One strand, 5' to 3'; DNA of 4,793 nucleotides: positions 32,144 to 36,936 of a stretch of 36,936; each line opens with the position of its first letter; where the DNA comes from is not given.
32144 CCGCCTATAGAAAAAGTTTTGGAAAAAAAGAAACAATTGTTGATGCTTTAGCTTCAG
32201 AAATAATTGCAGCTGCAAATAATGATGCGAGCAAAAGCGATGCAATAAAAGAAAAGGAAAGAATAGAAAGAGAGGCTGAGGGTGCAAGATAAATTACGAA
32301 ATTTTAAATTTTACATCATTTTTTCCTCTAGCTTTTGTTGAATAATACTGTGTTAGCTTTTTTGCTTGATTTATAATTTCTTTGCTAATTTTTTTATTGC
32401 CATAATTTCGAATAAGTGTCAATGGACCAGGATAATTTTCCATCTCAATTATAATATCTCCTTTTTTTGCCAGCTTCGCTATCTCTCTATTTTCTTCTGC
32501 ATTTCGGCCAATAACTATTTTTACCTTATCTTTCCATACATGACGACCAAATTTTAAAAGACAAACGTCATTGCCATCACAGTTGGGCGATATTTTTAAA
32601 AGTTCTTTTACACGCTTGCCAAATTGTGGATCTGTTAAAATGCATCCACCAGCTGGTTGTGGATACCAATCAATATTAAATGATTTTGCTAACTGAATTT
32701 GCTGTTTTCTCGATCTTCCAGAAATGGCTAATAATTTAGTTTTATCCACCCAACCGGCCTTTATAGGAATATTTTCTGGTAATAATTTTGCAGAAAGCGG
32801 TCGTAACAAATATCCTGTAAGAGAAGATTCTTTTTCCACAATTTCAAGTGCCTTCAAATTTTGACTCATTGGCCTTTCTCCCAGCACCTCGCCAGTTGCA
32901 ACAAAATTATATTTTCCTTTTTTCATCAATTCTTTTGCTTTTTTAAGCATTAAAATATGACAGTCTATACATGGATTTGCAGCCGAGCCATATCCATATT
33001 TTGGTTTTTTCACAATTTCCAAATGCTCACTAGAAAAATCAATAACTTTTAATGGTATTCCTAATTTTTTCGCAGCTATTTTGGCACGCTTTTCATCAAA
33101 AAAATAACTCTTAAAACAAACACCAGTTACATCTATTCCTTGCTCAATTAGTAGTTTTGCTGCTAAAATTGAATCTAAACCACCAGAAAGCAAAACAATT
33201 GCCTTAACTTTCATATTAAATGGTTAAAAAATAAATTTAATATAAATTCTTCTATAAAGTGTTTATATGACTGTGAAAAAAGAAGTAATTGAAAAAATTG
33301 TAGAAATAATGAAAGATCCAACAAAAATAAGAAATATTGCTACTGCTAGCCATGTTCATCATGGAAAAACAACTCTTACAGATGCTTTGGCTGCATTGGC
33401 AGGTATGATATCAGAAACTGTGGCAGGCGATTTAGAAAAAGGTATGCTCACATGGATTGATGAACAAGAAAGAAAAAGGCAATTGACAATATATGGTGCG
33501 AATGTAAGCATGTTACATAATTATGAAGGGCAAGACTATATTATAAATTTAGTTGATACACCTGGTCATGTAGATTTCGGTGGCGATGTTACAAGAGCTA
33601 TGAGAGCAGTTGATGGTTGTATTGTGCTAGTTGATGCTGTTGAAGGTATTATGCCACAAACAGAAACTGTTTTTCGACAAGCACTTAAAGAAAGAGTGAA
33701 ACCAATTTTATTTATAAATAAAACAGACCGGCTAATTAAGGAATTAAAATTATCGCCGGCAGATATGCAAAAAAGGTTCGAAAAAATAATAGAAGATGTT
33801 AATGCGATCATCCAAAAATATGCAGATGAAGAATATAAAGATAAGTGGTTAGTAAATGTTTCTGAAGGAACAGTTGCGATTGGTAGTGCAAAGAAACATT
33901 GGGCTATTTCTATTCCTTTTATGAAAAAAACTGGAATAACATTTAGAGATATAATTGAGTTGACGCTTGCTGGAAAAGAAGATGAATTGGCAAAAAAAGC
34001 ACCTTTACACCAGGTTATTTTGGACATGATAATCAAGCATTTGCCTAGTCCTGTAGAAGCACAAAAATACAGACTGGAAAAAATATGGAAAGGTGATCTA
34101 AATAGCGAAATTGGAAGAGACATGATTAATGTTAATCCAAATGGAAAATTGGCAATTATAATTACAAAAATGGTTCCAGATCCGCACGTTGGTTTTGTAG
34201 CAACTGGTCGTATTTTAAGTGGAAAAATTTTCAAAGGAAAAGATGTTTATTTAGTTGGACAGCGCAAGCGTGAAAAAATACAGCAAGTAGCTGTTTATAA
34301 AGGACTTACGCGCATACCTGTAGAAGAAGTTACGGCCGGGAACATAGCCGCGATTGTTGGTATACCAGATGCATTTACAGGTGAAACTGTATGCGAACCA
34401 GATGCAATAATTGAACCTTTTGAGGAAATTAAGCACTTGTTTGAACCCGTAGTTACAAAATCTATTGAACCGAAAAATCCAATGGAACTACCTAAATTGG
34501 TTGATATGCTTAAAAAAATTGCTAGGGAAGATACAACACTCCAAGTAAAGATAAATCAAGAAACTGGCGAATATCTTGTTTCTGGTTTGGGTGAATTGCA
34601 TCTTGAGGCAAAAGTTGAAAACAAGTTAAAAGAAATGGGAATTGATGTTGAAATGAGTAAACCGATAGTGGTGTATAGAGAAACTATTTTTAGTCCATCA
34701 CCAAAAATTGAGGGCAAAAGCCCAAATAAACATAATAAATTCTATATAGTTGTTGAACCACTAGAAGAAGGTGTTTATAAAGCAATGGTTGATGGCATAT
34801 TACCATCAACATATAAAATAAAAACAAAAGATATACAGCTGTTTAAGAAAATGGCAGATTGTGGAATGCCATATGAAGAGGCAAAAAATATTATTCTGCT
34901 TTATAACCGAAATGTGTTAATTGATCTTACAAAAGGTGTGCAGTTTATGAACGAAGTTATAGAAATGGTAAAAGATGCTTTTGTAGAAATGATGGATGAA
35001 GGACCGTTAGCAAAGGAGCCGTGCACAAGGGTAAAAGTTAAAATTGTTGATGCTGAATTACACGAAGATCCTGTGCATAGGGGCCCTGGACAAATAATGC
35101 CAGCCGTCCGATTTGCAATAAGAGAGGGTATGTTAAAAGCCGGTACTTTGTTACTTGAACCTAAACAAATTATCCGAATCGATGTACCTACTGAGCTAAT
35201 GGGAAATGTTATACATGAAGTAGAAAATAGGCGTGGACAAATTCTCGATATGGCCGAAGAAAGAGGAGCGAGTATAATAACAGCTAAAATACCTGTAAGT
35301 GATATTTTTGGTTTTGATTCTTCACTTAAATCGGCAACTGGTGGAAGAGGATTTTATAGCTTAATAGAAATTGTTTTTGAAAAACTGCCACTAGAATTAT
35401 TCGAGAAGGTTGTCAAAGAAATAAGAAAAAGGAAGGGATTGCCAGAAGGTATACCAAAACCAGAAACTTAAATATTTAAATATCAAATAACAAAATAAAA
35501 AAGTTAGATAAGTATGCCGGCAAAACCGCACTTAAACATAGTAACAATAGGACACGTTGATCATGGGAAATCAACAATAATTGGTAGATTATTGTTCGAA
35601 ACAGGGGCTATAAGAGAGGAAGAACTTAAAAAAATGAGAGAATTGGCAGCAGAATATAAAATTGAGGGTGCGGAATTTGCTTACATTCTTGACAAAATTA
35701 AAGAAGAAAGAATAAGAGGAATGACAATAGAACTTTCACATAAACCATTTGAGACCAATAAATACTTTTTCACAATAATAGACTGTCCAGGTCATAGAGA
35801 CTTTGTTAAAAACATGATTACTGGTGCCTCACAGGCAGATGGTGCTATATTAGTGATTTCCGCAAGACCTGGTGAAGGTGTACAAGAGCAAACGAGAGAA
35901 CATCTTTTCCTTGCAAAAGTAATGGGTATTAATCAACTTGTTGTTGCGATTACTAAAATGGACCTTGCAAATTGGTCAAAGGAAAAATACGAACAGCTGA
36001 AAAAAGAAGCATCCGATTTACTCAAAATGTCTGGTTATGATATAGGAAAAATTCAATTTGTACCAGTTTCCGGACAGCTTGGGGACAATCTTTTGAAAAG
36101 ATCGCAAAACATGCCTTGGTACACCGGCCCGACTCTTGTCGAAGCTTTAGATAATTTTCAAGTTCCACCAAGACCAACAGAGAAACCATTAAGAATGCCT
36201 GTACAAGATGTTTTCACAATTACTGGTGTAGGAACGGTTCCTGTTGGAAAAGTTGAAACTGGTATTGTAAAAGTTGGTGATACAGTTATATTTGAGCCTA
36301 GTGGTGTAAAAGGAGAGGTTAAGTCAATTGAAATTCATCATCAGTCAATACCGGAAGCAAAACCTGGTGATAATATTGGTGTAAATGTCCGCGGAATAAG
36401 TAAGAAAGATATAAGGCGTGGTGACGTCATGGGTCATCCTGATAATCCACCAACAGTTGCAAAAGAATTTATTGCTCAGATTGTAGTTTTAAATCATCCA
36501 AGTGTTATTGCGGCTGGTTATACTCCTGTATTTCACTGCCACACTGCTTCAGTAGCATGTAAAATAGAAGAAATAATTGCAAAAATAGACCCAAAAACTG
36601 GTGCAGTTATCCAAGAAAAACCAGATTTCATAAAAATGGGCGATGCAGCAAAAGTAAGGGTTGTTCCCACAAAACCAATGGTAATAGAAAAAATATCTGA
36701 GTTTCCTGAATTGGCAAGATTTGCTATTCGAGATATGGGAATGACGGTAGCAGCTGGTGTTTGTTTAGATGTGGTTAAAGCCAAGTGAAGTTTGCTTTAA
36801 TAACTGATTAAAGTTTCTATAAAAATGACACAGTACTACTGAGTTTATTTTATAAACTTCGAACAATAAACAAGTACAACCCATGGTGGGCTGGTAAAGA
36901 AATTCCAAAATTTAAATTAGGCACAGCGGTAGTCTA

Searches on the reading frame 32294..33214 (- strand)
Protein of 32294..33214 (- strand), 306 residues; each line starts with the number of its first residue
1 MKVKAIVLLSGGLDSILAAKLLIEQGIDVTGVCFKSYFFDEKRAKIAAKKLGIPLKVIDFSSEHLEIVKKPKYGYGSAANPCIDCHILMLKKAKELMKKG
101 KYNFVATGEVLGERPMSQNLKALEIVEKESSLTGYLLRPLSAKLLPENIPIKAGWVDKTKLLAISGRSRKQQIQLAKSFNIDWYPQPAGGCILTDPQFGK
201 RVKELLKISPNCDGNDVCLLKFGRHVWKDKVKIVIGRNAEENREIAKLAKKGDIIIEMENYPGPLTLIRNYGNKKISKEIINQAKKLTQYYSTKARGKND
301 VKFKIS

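Call 41: search_protein_families(library=pfam, proteins=[window:32294-33214:-], max_evalue=0.00001)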
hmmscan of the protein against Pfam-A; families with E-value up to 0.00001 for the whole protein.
window:32294-33214:- (306 aa): 4 families
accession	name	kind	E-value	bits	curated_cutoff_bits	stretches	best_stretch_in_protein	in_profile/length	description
PF03054.22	tRNA_Me_trans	-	1.8e-12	47.8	20.6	1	4-147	2-164/202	tRNA methyl transferase HUP domain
PF18297.6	NFACT-R_2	-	9.6e-12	45.4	26.9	1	223-304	1-78/104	NFACT protein RNA binding domain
PF02568.20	ThiI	-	3.6e-11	43.5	20.5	1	4-140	5-144/197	Thiamine biosynthesis protein (ThiI)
PF24167.1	DUF7411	-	4.1e-06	27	28.7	1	4-71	2-69/194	Family of unknown function (DUF7411)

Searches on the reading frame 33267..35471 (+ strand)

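Call 41: search_protein_families(library=pfam, proteins=[window:33267-35471:+], max_evalue=0.00001)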
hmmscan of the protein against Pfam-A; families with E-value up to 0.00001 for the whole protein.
window:33267-35471:+ (734 aa): 6 families
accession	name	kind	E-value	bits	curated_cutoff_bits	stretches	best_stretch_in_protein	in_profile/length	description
PF00009.33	GTP_EFTU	-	3.9e-49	167.2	26.5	1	20-261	2-188/188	Elongation factor Tu GTP binding domain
PF03764.24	EFG_IV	-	3.1e-25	88.7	24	1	527-625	18-120/121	Elongation factor G, domain IV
PF00679.30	EFG_C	-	4e-20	72.1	27.9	1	629-714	2-88/89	Elongation factor G C-terminus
PF14492.12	EFG_III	-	4.3e-20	72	27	1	393-464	3-74/75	Elongation Factor G, domain III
PF03144.31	GTP_EFTU_D2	-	5.4e-14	52.8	30.3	1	309-376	1-73/73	Elongation factor Tu domain 2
PF22042.2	EF-G_D2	-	8e-11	42.3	27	1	296-377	3-83/84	Elongation factor G domain 2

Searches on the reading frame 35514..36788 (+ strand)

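Call 41: search_protein_families(library=pfam, proteins=[window:35514-36788:+], max_evalue=0.00001)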
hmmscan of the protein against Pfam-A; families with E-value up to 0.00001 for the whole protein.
window:35514-36788:+ (424 aa): 4 families
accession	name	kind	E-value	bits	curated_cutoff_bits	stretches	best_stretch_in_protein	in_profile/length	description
PF00009.33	GTP_EFTU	-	7.5e-56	189.1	26.5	1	4-214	1-184/188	Elongation factor Tu GTP binding domain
PF22594.2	GTP-eEF1A_C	-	1.2e-36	125.5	27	1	318-417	1-100/101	GTP-eEF1A C-terminal domain-like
PF03143.23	GTP_EFTU_D3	-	1.9e-29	102.5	27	1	313-420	2-105/106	Elongation factor Tu C-terminal domain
PF03144.31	GTP_EFTU_D2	-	2.6e-18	66.6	30.3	1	240-306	1-72/73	Elongation factor Tu domain 2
